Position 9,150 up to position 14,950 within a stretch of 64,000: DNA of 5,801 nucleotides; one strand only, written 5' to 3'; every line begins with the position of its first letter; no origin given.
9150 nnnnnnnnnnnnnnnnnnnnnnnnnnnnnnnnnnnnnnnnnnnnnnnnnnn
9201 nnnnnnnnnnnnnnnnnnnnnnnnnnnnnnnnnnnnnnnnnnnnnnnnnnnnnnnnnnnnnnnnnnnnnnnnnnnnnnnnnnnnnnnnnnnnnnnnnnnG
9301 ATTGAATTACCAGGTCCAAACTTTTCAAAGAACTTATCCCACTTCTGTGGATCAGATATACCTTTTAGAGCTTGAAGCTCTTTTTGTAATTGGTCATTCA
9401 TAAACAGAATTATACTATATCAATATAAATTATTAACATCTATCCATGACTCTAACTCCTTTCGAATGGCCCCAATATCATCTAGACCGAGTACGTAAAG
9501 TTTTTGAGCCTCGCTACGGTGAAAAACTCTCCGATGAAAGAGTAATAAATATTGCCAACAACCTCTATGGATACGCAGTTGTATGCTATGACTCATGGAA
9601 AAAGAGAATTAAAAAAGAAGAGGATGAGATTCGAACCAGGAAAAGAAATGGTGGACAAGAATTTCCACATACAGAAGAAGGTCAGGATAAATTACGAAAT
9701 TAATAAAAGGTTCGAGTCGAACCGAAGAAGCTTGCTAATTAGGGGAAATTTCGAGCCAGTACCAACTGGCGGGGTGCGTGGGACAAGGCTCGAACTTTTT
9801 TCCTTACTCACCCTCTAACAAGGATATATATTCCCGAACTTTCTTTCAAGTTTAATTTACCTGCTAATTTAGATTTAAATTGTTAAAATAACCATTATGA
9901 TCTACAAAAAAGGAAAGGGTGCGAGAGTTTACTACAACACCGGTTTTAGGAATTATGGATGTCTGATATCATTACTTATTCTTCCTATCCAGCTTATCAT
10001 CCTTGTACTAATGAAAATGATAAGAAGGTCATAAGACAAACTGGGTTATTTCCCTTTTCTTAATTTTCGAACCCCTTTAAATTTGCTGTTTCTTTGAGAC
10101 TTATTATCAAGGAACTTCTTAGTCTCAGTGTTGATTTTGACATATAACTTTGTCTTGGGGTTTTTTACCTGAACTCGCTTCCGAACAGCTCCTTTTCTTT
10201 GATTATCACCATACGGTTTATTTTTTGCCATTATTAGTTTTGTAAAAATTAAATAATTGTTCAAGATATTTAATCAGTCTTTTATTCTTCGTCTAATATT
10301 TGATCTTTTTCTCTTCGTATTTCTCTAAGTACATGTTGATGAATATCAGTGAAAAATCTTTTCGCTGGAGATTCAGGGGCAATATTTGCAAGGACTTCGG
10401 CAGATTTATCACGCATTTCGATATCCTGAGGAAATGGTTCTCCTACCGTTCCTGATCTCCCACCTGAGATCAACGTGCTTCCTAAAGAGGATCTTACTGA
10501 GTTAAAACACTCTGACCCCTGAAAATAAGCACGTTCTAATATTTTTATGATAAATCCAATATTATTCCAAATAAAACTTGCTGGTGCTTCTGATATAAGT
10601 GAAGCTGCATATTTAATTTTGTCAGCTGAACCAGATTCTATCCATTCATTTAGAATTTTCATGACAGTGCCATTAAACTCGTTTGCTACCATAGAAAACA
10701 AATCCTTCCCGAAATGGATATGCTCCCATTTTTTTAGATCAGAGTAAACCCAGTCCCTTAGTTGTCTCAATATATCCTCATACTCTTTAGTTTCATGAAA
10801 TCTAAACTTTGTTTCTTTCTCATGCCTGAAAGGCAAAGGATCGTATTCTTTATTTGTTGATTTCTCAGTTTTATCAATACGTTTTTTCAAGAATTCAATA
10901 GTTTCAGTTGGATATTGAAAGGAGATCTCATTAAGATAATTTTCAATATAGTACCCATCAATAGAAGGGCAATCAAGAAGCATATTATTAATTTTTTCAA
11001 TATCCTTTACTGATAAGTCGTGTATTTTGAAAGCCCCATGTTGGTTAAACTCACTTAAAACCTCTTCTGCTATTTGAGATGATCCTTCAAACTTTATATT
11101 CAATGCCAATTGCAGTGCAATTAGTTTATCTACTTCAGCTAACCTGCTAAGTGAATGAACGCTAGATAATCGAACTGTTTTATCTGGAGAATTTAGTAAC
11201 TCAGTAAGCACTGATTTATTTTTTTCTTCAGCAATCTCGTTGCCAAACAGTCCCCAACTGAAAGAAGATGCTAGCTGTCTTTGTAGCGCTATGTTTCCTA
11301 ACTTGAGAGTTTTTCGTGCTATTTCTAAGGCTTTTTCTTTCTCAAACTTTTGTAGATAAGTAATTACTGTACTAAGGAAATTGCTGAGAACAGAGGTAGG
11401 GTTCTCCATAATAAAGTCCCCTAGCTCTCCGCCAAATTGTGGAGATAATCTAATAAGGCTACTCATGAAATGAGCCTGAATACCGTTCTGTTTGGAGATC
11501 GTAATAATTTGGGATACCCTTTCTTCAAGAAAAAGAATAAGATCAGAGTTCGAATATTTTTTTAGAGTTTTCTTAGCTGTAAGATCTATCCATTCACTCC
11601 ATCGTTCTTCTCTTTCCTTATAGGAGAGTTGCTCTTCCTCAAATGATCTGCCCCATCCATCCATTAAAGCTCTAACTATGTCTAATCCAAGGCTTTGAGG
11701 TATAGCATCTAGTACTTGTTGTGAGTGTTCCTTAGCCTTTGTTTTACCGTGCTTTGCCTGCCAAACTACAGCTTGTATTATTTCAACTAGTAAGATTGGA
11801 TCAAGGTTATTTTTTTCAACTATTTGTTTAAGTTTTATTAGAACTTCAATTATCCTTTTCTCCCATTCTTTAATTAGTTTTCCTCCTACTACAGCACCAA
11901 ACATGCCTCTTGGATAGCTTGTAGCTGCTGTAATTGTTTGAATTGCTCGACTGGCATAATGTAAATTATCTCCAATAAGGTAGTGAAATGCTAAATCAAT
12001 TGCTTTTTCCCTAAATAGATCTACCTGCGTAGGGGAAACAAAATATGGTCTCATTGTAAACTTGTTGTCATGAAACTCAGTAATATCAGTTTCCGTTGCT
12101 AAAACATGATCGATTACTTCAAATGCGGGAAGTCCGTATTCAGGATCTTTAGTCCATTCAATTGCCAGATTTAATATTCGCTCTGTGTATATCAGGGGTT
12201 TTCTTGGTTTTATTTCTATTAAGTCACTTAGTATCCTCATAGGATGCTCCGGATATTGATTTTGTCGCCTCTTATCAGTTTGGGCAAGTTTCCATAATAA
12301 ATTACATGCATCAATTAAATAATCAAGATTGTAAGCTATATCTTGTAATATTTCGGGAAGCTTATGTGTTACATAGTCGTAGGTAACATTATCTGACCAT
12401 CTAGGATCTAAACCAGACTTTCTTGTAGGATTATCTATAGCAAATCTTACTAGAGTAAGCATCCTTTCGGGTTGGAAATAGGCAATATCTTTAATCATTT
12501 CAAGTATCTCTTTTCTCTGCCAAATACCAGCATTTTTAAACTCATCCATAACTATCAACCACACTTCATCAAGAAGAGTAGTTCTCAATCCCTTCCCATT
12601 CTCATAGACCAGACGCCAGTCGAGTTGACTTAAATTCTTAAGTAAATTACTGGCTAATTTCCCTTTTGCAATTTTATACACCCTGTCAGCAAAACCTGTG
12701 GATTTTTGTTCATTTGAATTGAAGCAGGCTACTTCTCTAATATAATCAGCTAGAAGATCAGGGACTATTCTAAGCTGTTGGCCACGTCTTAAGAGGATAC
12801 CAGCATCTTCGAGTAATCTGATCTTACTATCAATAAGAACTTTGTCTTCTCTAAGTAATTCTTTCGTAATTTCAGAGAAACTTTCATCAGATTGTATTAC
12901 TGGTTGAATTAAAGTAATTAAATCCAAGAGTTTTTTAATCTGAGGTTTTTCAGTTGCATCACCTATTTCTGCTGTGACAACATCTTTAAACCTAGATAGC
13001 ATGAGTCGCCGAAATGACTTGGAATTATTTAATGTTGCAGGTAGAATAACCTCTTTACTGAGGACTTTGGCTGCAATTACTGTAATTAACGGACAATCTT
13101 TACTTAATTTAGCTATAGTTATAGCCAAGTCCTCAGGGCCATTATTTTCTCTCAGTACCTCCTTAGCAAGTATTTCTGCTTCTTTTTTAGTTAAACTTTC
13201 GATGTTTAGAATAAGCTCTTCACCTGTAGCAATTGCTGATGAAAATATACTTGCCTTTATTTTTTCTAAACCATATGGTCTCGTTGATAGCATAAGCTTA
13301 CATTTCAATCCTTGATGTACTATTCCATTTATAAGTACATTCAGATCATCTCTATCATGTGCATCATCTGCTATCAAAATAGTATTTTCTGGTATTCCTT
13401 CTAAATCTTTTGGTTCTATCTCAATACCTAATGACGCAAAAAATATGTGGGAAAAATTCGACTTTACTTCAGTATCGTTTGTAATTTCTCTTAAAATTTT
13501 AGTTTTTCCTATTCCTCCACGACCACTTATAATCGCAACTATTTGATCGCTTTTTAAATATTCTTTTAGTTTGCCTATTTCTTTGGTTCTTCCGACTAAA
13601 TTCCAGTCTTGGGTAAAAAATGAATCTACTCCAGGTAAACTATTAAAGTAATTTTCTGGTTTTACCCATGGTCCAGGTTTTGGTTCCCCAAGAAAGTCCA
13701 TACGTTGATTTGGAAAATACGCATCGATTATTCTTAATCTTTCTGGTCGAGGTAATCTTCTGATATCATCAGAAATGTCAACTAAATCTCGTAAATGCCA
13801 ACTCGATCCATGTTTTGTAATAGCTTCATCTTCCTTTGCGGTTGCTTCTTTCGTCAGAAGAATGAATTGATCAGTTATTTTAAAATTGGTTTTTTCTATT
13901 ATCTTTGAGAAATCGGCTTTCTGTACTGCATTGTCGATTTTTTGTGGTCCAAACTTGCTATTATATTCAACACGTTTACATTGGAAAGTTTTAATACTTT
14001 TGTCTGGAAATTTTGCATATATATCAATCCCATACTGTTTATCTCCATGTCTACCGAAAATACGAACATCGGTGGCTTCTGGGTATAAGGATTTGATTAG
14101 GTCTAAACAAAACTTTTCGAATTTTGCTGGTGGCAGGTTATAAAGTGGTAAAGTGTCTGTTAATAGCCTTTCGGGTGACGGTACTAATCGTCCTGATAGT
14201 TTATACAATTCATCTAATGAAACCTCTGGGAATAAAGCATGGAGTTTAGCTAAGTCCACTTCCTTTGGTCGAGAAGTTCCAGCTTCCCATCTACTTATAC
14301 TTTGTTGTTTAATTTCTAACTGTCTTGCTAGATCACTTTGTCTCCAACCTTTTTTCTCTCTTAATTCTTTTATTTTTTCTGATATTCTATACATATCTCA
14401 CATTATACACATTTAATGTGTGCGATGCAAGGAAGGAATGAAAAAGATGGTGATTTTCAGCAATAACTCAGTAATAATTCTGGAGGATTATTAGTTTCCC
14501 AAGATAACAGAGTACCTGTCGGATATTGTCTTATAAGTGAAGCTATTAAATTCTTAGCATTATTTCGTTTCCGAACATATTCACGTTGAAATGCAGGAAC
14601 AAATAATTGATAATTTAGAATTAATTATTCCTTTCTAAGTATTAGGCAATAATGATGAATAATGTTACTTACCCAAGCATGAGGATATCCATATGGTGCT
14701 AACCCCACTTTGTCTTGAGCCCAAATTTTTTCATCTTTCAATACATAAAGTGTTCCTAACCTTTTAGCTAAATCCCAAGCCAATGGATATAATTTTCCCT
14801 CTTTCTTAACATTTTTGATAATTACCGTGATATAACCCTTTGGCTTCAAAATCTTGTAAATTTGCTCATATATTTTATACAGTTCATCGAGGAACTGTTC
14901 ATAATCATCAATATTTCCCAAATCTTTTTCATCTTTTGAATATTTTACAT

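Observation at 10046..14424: Avs-like STAND NTPase fused N-terminally to an XRE HTH and an Mrr-type nuclease, with its own palindromic operator and an apparently leaderless promoter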

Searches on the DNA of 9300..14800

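Call 83: search_rna_families(source=window, start=9300, end=14800, threshold=evalue, max_evalue=0.1)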
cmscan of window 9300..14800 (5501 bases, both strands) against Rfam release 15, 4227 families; matches with E-value up to 0.1: 0.
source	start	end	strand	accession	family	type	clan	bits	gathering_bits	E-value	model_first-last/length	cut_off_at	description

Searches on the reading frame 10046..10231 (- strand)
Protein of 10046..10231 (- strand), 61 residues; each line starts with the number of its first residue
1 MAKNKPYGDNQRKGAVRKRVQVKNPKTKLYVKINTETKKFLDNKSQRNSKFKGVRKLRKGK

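Call 4: search_protein_families(library=pfam, proteins=[window:10046-10228:-], max_evalue=0.01)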
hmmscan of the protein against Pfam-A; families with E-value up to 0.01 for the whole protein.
window:10046-10228:- (60 aa): 0 families

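Call 5: search_protein_families(library=padloc, proteins=[window:10046-10228:-], max_evalue=0.01)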
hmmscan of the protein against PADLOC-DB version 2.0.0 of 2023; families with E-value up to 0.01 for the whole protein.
window:10046-10228:- (60 aa): 1 family
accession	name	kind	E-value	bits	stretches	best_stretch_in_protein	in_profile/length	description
PDLC05010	PDC-S38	-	3.4e-23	79.8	1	1-55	2-55/57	-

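Call 6: search_protein_families(library=ncbifam, proteins=[window:10046-10228:-], max_evalue=0.01)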
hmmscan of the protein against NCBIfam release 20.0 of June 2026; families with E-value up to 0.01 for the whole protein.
window:10046-10228:- (60 aa): 1 family
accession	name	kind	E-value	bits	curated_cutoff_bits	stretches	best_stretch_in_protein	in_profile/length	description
NF040483.1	serum_opaci_fac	subfamily_domain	0.005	16.2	150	1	9-53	213-257/342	serum opacification factor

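Call 70: find_homologous_proteins(query=window:10046-10231:-, max_evalue=0.001)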
Query window:10046-10231:- (61 aa): 285 proteins with E <= 0.001 among 288 candidates; the best 120 are listed.
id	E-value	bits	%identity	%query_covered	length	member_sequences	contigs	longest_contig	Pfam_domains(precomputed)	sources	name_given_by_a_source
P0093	5.8e-30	119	100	100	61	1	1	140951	-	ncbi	ncbi:MAG: hypothetical protein ABIE03_01745 [Patescibacteria group bacterium]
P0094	6.6e-23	97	83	97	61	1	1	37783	-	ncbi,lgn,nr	ncbi:MAG: hypothetical protein JXI43_10345 [Tissierellales bacterium]|nr:hypothetical protein [Tissi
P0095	7.9e-22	93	80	97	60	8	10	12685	-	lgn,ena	-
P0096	1.5e-21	93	81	95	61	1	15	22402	-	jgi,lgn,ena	-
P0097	2.1e-21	92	81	97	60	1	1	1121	-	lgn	-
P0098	3.1e-21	92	78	97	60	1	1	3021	-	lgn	-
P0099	3.1e-21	92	81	97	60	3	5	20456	-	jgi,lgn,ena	jgi:hypothetical protein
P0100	8.0e-21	90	78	97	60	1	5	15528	-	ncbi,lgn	-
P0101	3.5e-20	88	73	97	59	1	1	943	-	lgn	-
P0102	8.8e-20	87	74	95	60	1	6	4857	-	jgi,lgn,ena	-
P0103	1.6e-19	86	78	95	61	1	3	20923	-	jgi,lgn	-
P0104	2.0e-19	86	73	97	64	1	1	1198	-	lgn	-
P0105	3.1e-19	85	69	100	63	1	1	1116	-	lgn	-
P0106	3.9e-19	85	78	90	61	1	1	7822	-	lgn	-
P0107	4.2e-19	85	74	95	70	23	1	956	-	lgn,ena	-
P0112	5.2e-15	72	71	92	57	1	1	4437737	-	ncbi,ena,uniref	ncbi:hypothetical protein [Flagellimonas sp.]|uniref:hypothetical protein n=1 Tax=Flagellimonas sp. 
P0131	2.9e-13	67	64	92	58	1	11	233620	-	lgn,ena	-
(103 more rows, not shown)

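Call 71: find_encoding_contigs(protein=P0094, flank=5000, max_places=1)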
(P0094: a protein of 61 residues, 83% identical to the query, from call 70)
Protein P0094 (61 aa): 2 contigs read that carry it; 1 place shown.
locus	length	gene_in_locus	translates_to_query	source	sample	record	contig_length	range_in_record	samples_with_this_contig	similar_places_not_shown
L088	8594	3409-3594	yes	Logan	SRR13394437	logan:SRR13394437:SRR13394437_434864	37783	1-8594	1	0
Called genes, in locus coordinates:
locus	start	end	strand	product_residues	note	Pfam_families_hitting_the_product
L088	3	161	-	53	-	?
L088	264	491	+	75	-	PF13560:HTH_31, PF12844:HTH_19 (weak), PF01381:HTH_3, PF13443:HTH_26 (weak)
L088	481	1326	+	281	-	PF24739:DUF7690, PF24736:DUF7687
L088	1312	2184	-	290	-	PF02086:MethyltransfD12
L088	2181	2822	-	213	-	PF00717:Peptidase_S24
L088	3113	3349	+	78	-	-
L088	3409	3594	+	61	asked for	-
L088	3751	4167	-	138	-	PF01451:LMWPc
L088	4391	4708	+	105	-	-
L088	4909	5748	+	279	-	-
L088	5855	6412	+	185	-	-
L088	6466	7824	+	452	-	-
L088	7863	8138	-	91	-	-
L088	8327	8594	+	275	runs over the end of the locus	PF05096:Glu_cyclase_2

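Call 72: find_encoding_contigs(protein=P0131, flank=5000, max_places=2)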
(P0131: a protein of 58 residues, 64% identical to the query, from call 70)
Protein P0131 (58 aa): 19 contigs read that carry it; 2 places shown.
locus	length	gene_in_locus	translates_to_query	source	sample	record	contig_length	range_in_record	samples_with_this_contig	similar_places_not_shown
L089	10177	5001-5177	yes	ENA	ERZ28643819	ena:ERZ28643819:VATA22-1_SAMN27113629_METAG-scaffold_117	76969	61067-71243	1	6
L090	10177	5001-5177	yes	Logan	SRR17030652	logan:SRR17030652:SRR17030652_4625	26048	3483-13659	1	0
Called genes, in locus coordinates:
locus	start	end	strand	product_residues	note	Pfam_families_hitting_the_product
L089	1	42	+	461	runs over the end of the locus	PF03432:Relaxase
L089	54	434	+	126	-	PF14198:TnpV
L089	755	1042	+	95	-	PF13031:DUF3892 (weak)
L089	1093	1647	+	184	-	PF01420:Methylase_S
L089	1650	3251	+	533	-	PF12161:HsdM_N, PF02384:N6_Mtase, PF01170:UPF0020 (faint), PF05175:MTS (weak)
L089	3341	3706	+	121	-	-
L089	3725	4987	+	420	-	PF01420:Methylase_S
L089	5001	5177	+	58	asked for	-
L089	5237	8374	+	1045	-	PF04313:HSDR_N, PF04851:ResIII, PF18766:SWI2_SNF2, PF22679:T1R_D3-like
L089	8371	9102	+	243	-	PF01863:YgjP-like, PF10263:SprT-like (weak)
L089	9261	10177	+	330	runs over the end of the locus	-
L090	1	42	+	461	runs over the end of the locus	PF03432:Relaxase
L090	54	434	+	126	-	PF14198:TnpV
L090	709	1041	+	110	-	-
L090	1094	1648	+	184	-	PF01420:Methylase_S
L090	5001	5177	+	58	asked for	-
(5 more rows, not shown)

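Call 73: find_encoding_contigs(protein=P0112, flank=5000, max_places=1)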
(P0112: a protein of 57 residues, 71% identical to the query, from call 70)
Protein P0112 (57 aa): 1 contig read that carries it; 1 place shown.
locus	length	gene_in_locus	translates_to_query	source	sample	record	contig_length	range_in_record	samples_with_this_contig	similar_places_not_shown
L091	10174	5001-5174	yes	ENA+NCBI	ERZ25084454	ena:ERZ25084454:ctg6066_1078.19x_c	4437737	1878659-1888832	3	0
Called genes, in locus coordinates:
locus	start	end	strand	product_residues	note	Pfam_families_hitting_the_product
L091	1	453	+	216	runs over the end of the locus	PF02353:CMAS (weak), PF01209:Ubie_methyltran, PF05175:MTS, PF13489:Methyltransf_23, PF13847:Methyltransf_31, PF08241:Methyltransf_11, PF08242:Methyltransf_12, PF13649:Methyltransf_25, +5 more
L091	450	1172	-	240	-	PF00462:Glutaredoxin (weak)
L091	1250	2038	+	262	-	-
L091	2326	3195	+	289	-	PF02585:PIG-L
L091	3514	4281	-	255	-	-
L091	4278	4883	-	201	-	-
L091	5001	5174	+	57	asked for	-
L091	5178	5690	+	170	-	PF18967:PycTM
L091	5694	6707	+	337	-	-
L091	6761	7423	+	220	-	-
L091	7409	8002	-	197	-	PF00589:Phage_integrase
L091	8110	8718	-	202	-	PF00589:Phage_integrase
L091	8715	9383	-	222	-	PF13401:AAA_22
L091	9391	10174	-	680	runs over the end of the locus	-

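Call 86: search_dna_similar(query=window:10046-10231:-, collection=phages, mode=protein, max_rows=8, max_evalue=0.001)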
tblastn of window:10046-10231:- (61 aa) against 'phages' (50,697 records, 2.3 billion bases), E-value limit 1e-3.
Records with a match: 15; places in all: 15; records where one place covers at least 80% of the query: 15.
Best place of each record, by identity: 60-80% 1; <60% 14.
By first word of the organism name: Streptococcus 12; Staphylococcus 2; Microcystis 1.
By host as written in the record: Staphylococcus sciuri P575 1; Staphylococcus pseudintermedius 1; Microcystis aeruginosa FACHB-469 1; Streptococcus agalactiae JN_AR_GBS42 1; Streptococcus urinalis FB127-CNA-2 1; Streptococcus urinalis 2285-97 1; Streptococcus pseudoporcinus SS-607 1; Streptococcus pseudoporcinus SS-662 1; and 7 more.
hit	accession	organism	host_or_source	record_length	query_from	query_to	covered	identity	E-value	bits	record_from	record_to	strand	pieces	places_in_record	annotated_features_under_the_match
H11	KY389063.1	Staphylococcus phage phi575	Staphylococcus sciuri P575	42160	1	56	92%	62.5%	4e-10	58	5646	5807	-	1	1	hypothetical protein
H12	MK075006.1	Staphylococcus phage phiSP119-3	Staphylococcus pseudintermedius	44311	1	56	92%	58.9%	9e-9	54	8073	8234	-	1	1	hypothetical protein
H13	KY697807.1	Microcystis phage MACPNOA1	Microcystis aeruginosa FACHB-469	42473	1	59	97%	54.2%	4e-9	55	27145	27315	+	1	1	none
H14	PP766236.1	Streptococcus phage phiGBSVK-E2_GBSInt6.1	Streptococcus agalactiae JN_AR_GBS42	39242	1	55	90%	56.4%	1e-8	54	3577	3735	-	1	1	hypothetical protein (x2)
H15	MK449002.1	Streptococcus phage Javan642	Streptococcus urinalis FB127-CNA-2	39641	1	55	90%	56.4%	1e-8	54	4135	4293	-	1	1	hypothetical protein (x2)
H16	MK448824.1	Streptococcus phage Javan637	Streptococcus urinalis 2285-97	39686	1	55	90%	56.4%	1e-8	54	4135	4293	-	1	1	hypothetical protein (x2)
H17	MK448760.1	Streptococcus phage Javan443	Streptococcus pseudoporcinus SS-607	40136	1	55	90%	56.4%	1e-8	54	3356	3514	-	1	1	hypothetical protein (x2)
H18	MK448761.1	Streptococcus phage Javan445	Streptococcus pseudoporcinus SS-662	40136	1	55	90%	56.4%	1e-8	54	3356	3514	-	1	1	hypothetical protein (x2)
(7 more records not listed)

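Call 87: get_annotated_region(hit=H11, flank=4000)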
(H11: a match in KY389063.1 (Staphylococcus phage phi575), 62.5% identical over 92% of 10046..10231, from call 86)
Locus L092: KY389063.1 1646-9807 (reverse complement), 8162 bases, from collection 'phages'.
description: Staphylococcus phage phi575, complete genome.
organism: Staphylococcus phage phi575 (NCBI taxid 1955176)
taxonomy: Viruses; Duplodnaviria; Heunggongvirae; Uroviricota; Caudoviricetes; Bronfenbrennervirinae; Peeveelvirus
host: Staphylococcus sciuri P575; source: -; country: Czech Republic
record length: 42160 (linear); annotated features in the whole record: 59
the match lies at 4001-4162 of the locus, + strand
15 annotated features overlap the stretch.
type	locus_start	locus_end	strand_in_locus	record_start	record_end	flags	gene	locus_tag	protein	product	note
CDS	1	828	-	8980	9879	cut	-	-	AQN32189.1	recombinational DNA repair protein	RecT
CDS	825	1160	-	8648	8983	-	-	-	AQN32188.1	hypothetical protein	Gp15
CDS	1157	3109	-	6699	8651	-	-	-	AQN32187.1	ATPase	Adr; involved in DNA repair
CDS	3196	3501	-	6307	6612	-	-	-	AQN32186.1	DUF1108 domain-containing protein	Gp13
CDS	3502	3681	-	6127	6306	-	-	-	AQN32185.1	hypothetical protein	Gp12; hypothetical protein, predicted transmembrane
CDS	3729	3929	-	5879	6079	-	-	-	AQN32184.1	hypothetical protein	Gp11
CDS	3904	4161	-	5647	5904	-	-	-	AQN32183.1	hypothetical protein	Gp10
CDS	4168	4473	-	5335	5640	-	-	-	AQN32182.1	hypothetical protein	Gp9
CDS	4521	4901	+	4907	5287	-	-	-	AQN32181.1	DUF2513 domain-containing protein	Gp8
CDS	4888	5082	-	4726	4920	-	-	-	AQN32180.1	hypothetical protein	Gp7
CDS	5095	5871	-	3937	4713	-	-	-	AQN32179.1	antirepressor protein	Ant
CDS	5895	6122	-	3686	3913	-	-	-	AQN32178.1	HTH-type transcriptional regulator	Gp5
CDS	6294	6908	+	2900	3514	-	-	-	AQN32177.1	cI-like repressor with LexA and peptidase domain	cI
CDS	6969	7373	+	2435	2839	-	-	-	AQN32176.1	hypothetical protein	Gp3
CDS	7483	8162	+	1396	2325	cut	-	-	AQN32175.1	abortive infection resistance protein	Abi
